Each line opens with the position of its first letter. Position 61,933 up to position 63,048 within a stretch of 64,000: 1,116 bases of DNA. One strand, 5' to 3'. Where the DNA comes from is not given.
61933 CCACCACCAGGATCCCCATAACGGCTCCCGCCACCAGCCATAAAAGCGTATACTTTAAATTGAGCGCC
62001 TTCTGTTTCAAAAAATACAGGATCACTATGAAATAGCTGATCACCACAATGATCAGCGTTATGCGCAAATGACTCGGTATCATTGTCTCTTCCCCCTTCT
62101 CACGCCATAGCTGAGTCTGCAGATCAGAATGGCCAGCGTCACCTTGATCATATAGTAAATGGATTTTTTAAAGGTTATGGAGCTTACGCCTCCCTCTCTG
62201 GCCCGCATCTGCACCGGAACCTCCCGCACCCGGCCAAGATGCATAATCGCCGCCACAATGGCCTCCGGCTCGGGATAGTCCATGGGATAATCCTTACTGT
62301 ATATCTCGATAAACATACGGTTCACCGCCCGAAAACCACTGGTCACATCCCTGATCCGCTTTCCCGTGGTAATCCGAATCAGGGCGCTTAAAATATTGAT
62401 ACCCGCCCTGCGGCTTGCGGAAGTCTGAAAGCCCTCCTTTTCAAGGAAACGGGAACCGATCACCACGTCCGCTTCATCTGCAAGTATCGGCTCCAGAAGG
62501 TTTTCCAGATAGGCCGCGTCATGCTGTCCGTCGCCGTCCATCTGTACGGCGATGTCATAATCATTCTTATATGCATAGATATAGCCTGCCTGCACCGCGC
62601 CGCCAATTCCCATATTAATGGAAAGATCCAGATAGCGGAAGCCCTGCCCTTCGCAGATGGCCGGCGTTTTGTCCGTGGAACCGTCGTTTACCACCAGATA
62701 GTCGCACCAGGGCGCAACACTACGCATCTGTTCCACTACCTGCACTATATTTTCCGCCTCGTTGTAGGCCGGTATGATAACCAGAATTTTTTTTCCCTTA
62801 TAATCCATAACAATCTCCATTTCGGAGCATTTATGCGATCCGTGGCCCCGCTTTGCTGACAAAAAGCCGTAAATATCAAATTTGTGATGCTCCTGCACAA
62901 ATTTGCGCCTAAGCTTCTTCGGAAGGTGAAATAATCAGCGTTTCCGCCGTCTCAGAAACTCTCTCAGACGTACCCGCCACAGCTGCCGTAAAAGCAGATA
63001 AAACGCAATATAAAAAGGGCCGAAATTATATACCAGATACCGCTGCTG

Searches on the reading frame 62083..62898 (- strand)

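Call 39: search_protein_families(library=pfam, proteins=[window:62083-62898:-], max_evalue=0.000001)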
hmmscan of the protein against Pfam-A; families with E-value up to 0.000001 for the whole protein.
window:62083-62898:- (272 aa): 1 family
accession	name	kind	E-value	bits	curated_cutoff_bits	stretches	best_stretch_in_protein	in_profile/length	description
PF00535.33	Glycos_transf_2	-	8.6e-23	81.5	23.3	1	40-197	2-164/168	Glycosyl transferase family 2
